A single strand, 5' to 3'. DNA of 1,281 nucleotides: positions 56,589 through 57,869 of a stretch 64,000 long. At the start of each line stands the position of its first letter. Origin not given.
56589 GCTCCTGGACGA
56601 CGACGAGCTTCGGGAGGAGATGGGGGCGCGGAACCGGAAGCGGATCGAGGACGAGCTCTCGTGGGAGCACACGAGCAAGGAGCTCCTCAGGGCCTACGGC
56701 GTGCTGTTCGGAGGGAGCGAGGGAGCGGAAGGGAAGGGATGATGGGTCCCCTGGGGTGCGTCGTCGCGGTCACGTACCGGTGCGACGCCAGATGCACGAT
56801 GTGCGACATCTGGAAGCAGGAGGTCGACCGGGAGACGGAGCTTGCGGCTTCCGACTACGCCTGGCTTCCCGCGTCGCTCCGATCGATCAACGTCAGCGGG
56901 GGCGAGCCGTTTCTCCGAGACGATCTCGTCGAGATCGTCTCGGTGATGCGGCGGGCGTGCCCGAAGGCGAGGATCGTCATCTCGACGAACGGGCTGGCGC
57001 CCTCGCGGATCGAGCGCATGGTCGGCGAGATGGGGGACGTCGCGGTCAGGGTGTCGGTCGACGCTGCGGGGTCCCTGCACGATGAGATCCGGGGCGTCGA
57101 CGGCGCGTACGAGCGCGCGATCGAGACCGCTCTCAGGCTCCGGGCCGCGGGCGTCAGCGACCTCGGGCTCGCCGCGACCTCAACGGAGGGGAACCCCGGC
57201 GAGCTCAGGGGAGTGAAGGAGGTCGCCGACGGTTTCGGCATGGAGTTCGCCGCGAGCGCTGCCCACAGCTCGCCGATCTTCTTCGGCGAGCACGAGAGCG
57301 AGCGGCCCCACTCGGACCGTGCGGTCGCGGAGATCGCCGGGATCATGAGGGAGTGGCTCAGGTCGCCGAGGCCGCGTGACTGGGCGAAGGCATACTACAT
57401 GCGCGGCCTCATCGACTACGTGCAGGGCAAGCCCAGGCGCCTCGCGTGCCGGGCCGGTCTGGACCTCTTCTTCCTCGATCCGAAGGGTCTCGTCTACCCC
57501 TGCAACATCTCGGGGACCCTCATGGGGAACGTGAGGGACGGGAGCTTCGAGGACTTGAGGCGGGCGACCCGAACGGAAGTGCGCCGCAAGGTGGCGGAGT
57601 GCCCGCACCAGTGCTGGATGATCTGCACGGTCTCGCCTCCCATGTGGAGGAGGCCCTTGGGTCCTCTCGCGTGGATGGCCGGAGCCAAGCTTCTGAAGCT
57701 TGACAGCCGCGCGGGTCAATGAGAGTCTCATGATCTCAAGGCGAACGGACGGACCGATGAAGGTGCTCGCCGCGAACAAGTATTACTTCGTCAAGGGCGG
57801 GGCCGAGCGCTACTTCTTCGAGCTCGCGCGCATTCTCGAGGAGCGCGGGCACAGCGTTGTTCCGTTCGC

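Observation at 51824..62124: GDP-mannuronate supply (manC + algD-like) with a heparinase II/III-family protein, a radical SAM enzyme and a polyprenyl synthase inside a six-GT4 exopolysaccharide cluster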

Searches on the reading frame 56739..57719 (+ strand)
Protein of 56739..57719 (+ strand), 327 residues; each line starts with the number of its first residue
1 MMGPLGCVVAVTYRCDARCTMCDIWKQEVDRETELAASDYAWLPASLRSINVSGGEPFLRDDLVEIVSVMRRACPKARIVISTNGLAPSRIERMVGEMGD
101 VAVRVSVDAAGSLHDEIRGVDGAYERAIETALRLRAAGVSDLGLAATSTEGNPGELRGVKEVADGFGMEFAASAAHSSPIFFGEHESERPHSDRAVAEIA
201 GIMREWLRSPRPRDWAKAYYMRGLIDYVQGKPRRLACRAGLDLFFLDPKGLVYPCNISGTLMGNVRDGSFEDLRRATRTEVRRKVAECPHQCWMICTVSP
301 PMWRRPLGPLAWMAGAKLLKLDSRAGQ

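Call 7: search_protein_families(library=pfam, proteins=[window:56739-57719:+], max_evalue=0.001)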
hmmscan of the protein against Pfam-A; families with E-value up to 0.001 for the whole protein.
window:56739-57719:+ (327 aa): 3 families
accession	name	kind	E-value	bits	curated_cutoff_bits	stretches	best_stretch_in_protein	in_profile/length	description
PF04055.27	Radical_SAM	-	1.5e-14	54.9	29.5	1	11-141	3-143/166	Radical SAM superfamily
PF13186.11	SPASM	-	0.00036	21.2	21.5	1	237-292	1-63/67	Iron-sulfur cluster-binding domain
PF13353.11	Fer4_12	-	0.00037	21.2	22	1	15-88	15-94/137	4Fe-4S single cluster domain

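Call 8: search_protein_families(library=ncbifam, proteins=[window:56739-57719:+], max_evalue=0.001)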
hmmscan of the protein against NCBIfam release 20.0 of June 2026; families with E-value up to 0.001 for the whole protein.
window:56739-57719:+ (327 aa): 40 families (the best 25 are shown)
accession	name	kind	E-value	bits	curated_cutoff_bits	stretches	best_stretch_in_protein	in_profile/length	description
TIGR04055.1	rSAM_NirJ2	equivalog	1.4e-15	57.7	500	1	12-176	7-170/326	putative heme d1 biosynthesis radical SAM protein NirJ2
TIGR03977.1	rSAM_pair_HxsC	equivalog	4e-15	55.5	267.9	1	9-139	29-167/292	His-Xaa-Ser system radical SAM maturase HxsC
TIGR03962.1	mycofact_rSAM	equivalog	5.6e-15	55.3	265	1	4-279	11-287/339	mycofactocin radical SAM maturase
TIGR04545.1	rSAM_ahbD_hemeb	equivalog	8.6e-15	55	500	1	11-168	6-167/339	heme b synthase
TIGR04053.2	TIGR04053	equivalog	1.9e-14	53.7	395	1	10-156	13-166/366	TIGR04053 family radical SAM/SPASM domain-containing protein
TIGR04051.1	rSAM_NirJ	equivalog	2e-14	53.3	515.45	1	11-160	8-160/354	heme d1 biosynthesis radical SAM protein NirJ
TIGR04054.1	rSAM_NirJ1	equivalog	4.1e-14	52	650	1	8-152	39-186/387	putative heme d1 biosynthesis radical SAM protein NirJ1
TIGR03913.1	rad_SAM_trio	equivalog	4.3e-14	51.8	591.75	1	4-140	18-157/477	GDL motif peptide-associated radical SAM/SPASM maturase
TIGR04546.1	rSAM_ahbC_deAc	equivalog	4.4e-14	52.1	650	1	8-155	42-192/390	12,18-didecarboxysiroheme deacetylase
TIGR04347.1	pseudo_SAM_Halo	equivalog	5.1e-14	52.3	525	1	9-168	42-204/390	TIGR04347 family pseudo-SAM/SPASM protein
TIGR02109.1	PQQ_syn_pqqE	equivalog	7.4e-14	51.4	381.35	1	3-262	5-264/358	pyrroloquinoline quinone biosynthesis protein PqqE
TIGR03961.1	rSAM_PTO1314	hypoth_equivalog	8.9e-14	51.5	306.05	1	11-171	29-186/332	PTO1314 family radical SAM protein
TIGR04303.1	GeoRSP_rSAM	equivalog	9e-13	48.5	400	1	4-140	4-142/325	GeoRSP system radical SAM/SPASM protein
TIGR04403.1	rSAM_skfB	equivalog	9e-12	44.5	300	1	4-280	103-373/402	sporulation killing factor system radical SAM maturase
NF050035.1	rSAM_WgK_link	exception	1.3e-11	44.2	650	1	7-134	11-143/367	radical SAM/SPASM peptide maturase WgkB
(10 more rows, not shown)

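Call 32: search_solved_structures(query=window:56739-57719:+, max_evalue=0.01, show_alignments=1)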
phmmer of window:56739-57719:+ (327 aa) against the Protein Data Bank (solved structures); distinct sequences matched with E-value up to 0.01: 7.
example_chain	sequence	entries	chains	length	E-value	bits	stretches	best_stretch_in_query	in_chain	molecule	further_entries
6efn_A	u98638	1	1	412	1.3e-10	44.2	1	4-278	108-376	Sporulation killing factor maturation protein SkfB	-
6c8v_A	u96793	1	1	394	1.5e-09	40.7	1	3-263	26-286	Coenzyme PQQ synthesis protein E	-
7vob_C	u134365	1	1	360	6.9e-06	28.7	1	12-133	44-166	Cytosylglucuronate decarboxylase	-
7voc_C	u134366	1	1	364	7.1e-06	28.6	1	12-133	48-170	Cytosylglucuronate decarboxylase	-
5wgg_A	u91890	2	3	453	0.00083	21.8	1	49-293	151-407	Radical SAM domain protein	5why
8wm2_A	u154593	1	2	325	0.0043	19.5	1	13-109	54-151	Fe-S radical SAM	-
2fb2_A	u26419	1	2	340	0.0095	18.3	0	10-111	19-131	Molybdenum cofactor biosynthesis protein A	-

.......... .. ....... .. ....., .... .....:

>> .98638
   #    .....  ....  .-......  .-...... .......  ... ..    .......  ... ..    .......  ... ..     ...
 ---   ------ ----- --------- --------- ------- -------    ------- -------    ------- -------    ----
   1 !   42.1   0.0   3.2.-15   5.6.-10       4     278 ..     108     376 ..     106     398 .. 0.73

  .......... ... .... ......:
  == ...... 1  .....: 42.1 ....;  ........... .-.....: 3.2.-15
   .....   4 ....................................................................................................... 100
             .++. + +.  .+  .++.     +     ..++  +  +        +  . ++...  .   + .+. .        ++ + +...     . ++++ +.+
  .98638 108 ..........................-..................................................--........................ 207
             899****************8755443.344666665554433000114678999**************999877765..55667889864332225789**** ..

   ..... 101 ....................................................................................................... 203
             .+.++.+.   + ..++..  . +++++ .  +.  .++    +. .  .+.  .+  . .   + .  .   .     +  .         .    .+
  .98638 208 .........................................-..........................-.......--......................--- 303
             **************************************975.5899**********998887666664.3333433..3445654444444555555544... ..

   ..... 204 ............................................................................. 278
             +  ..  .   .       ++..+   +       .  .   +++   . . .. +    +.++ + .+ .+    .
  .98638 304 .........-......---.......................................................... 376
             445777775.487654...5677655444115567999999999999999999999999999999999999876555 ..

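Call 44: find_homologous_proteins(query=window:56739-57719:+, max_evalue=0.00001)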
Query window:56739-57719:+ (327 aa): 2346 proteins with E <= 0.00001 among 8000 candidates; the best 120 are listed.
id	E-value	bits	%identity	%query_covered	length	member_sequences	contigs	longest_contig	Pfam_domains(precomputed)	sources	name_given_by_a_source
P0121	2.1e-219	745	100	100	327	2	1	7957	PF04055.28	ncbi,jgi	-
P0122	5.6e-161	553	74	100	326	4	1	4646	PF13186.12,PF04055.28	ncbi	-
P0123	6.2e-160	550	73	99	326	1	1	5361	PF04055.28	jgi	jgi:MoaA/NifB/PqqE/SkfB family radical SAM enzyme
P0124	6.4e-155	533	72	100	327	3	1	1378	PF13186.12,PF04055.28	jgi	jgi:MoaA/NifB/PqqE/SkfB family radical SAM enzyme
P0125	6.9e-153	527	72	100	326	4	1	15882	PF04055.28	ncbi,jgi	-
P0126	1.1e-152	526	71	99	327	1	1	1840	PF13186.12,PF04055.28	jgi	jgi:MoaA/NifB/PqqE/SkfB family radical SAM enzyme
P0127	5.1e-151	521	70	100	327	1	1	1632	PF13186.12,PF04055.28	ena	-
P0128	5.2e-151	521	69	100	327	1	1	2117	PF04055.28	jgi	-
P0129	6.3e-151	520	69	100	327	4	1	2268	PF13186.12,PF04055.28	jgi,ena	-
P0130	5.4e-150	517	70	99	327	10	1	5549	PF13186.12,PF04055.28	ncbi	ncbi:MAG: radical SAM protein [Candidatus Eisenbacteria bacterium]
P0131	6.4e-150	517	72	99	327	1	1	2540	PF04055.28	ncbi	-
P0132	8.7e-150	516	75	93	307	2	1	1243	PF13186.12,PF04055.28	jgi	jgi:MoaA/NifB/PqqE/SkfB family radical SAM enzyme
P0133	1.5e-149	516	69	100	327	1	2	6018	PF04055.28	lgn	-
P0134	5.6e-149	514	70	99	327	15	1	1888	PF13186.12,PF04055.28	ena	-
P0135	6.3e-149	514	69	99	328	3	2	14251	PF04055.28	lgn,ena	-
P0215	4.8e-98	346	50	99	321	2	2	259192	PF04055.28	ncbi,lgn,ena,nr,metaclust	ncbi:MAG: hypothetical protein AMJ46_01360 [Latescibacteria bacterium DG_63]|nr:MAG: hypothetical pr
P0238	1.2e-92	329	48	95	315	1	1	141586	PF04055.28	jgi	jgi:MoaA/NifB/PqqE/SkfB family radical SAM enzyme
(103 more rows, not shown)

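Call 45: find_encoding_contigs(protein=P0215, flank=8000, max_places=1)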
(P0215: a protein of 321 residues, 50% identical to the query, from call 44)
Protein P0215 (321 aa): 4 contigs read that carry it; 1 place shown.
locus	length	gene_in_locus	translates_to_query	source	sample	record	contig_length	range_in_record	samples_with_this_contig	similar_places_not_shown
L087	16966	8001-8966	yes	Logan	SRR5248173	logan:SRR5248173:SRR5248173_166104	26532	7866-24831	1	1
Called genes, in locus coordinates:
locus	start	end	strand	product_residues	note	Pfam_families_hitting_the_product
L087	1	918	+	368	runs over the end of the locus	PF01041:DegT_DnrJ_EryC1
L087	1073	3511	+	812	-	PF16889:Hepar_II_III_N, PF05426:Alginate_lyase, PF07940:Hepar_II_III_C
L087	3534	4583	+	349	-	PF01408:GFO_IDH_MocA, PF22725:GFO_IDH_MocA_C3, PF02894:GFO_IDH_MocA_C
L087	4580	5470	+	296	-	-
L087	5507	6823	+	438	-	PF03721:UDPG_MGDP_dh_N, PF00984:UDPG_MGDP_dh, PF03720:UDPG_MGDP_dh_C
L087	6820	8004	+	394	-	PF13439:Glyco_transf_4, PF13579:Glyco_trans_4_4, PF00534:Glycos_transf_1, PF13692:Glyco_trans_1_4, PF13524:Glyco_trans_1_2 (weak)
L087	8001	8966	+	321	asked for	PF04055:Radical_SAM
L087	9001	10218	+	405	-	PF13439:Glyco_transf_4, PF13579:Glyco_trans_4_4, PF00534:Glycos_transf_1, PF13692:Glyco_trans_1_4, PF13524:Glyco_trans_1_2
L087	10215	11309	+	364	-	PF09314:DUF1972 (faint), PF20706:GT4-conflict (weak), PF13439:Glyco_transf_4, PF13579:Glyco_trans_4_4, PF00534:Glycos_transf_1, PF13692:Glyco_trans_1_4, PF13524:Glyco_trans_1_2 (weak)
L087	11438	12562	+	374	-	PF00483:NTP_transferase, PF12804:NTP_transf_3, PF22640:ManC_GMP_beta-helix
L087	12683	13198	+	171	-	PF05036:SPOR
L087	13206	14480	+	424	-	PF13562:NTP_transf_4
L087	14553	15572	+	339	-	PF01087:GalP_UDP_transf, PF01230:HIT (faint), PF16285:DUF4931_N, PF16268:DUF4921, PF02744:GalP_UDP_tr_C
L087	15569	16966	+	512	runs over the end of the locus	PF08323:Glyco_transf_5, PF20706:GT4-conflict (faint), PF13439:Glyco_transf_4 (faint), PF00534:Glycos_transf_1, PF13692:Glyco_trans_1_4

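Call 46: find_encoding_contigs(protein=P0238, flank=8000, max_places=1)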
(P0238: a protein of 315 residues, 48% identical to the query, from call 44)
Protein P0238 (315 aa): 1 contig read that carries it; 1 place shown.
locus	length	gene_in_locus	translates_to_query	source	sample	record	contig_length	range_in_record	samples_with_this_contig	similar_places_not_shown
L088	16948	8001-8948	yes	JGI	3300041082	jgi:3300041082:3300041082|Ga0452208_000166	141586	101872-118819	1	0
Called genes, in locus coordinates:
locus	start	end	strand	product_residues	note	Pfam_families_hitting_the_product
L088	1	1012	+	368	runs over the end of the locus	PF01041:DegT_DnrJ_EryC1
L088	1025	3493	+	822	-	PF16889:Hepar_II_III_N, PF05426:Alginate_lyase, PF07940:Hepar_II_III_C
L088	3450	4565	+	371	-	PF01408:GFO_IDH_MocA, PF02894:GFO_IDH_MocA_C, PF22725:GFO_IDH_MocA_C3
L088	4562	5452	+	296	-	-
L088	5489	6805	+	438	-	PF03721:UDPG_MGDP_dh_N, PF00984:UDPG_MGDP_dh, PF03720:UDPG_MGDP_dh_C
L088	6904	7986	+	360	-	PF13439:Glyco_transf_4, PF13579:Glyco_trans_4_4, PF00534:Glycos_transf_1, PF13692:Glyco_trans_1_4, PF13524:Glyco_trans_1_2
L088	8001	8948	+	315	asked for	PF04055:Radical_SAM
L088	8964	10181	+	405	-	PF13439:Glyco_transf_4, PF13579:Glyco_trans_4_4, PF00534:Glycos_transf_1, PF13692:Glyco_trans_1_4, PF13524:Glyco_trans_1_2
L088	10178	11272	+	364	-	PF09314:DUF1972 (faint), PF20706:GT4-conflict (weak), PF13439:Glyco_transf_4, PF13579:Glyco_trans_4_4, PF00534:Glycos_transf_1, PF13692:Glyco_trans_1_4, PF13524:Glyco_trans_1_2 (weak)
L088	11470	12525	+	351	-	PF00483:NTP_transferase, PF12804:NTP_transf_3, PF22640:ManC_GMP_beta-helix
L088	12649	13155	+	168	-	PF05036:SPOR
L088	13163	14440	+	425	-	PF13562:NTP_transf_4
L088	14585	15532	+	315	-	PF01087:GalP_UDP_transf, PF16285:DUF4931_N, PF01230:HIT (faint), PF16268:DUF4921, PF02744:GalP_UDP_tr_C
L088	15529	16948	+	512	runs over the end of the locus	PF08323:Glyco_transf_5, PF13439:Glyco_transf_4 (weak), PF00534:Glycos_transf_1, PF13692:Glyco_trans_1_4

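Call 61: predict_structure(alignment_id=A2)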
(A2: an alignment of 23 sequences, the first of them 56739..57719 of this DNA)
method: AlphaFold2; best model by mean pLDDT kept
length: 327 residues; sequences in the alignment: 23
mean_pLDDT: 88.7   pTM: 0.89
mean pLDDT of the five models: 88.7, 87.9, 87.7, 87.5, 87.1
residues with pLDDT >= 90: 204; 70-90: 95; 50-70: 20; < 50: 8
segments of 3 or more residues with pLDDT < 50: 177-181, 325-327
pLDDT, mean of each block of 10 residues (from residue 1): 88 87 71 87 96 92 98 97 97 97 96 93 98 97 94 90 96 71 68 92 94 93 91 88 92 77 90 91 85 86 88 86 54
secondary structure, 60 per line:
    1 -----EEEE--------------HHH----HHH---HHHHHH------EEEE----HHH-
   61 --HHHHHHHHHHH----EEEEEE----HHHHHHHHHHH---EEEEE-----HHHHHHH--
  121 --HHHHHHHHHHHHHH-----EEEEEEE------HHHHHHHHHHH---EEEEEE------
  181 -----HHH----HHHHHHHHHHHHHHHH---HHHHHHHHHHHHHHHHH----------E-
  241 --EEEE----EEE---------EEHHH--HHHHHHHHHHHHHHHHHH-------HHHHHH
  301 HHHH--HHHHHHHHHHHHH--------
elements in order: E6-9 H37-42 E49-52 H63-73 E78-83 H88-98 E102-106 H112-118 H123-136 E142-148 H155-165 E169-174 H193-208 H212-228 E243-246 E251-253 H270-287 H295-304 H307-319

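Call 63: fold_search(model_id=the predicted structure, library=pdb)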
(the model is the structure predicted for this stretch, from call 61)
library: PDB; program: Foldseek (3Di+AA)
matches with E <= 10: 1461; with E <= 0.001: 107
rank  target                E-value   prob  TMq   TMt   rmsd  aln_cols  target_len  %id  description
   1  6efn                  4.4e-15  1.00  0.67  0.58   4.6       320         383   18  Structure of a RiPP maturase, SkfB (released 2018-10-24)
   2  7vob                  7.7e-13  1.00  0.66  0.66   5.4       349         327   18  The crystal structure of a Radical SAM Enzyme BlsE involved in the Biosynthesis of Blasticidin S (released 2022-05-04)
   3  5why_B                3.8e-12  1.00  0.61  0.49   6.6       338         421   16  Structural Insights into Thioether Bond Formation in the Biosynthesis of Sactipeptides (released 2017-07-26)
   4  5wgg_A                5.8e-12  1.00  0.61  0.47   7.0       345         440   17  Structural Insights into Thioether Bond Formation in the Biosynthesis of Sactipeptides (released 2017-07-26)
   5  5why_A                1.7e-11  1.00  0.64  0.51   7.4       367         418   15  Structural Insights into Thioether Bond Formation in the Biosynthesis of Sactipeptides (released 2017-07-26)
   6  2fb2_B                1.9e-11  1.00  0.60  0.60   5.2       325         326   16  Structure of the MoaA Arg17/266/268/Ala triple mutant (released 2006-05-09)
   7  5v1s_A                9.5e-11  1.00  0.62  0.49   4.7       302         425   15  Crystal structure of Streptococcus suis SuiB bound to S-adenosylmethionine (released 2017-08-30)
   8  4k36_B                1.1e-10  1.00  0.65  0.59   8.0       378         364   14  His6 tagged anSMEcpe with bound AdoMet (released 2013-05-08)
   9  1tv7_A                1.5e-10  1.00  0.61  0.61   5.0       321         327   16  Structure of the S-adenosylmethionine dependent Enzyme MoaA (released 2004-08-31)
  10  4k39_A                2.9e-10  1.00  0.64  0.59   8.0       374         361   15  Native anSMEcpe with bound AdoMet and Cp18Cys peptide (released 2013-05-08)
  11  2fb2_A                3.3e-10  1.00  0.59  0.59   5.6       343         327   15  Structure of the MoaA Arg17/266/268/Ala triple mutant (released 2006-05-09)
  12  4k37_B                3.5e-10  1.00  0.64  0.58   8.1       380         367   14  Native anSMEcpe with bound AdoMet (released 2013-05-08)
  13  5v1t_A                4.2e-10  1.00  0.61  0.46   6.0       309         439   16  Crystal structure of Streptococcus suis SuiB bound to precursor peptide SuiA (released 2017-08-30)
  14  5v1q_B                4.5e-10  1.00  0.61  0.47   4.9       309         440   15  Crystal structure of Streptococcus suis SuiB (released 2017-08-30)
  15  4k37_A                4.7e-10  1.00  0.65  0.59   8.0       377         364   14  Native anSMEcpe with bound AdoMet (released 2013-05-08)
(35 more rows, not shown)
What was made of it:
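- On Radical SAM, SPASM/twitch subgroup: Fold matches in call 63.
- BlsE is a radical SAM decarboxylase of a glucuronate moiety (TM 0.66/0.66, call 63; E 7e-6 by sequence, call 32). Radical SAM epimerases also appear among the fold matches (EpeE, call 63).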
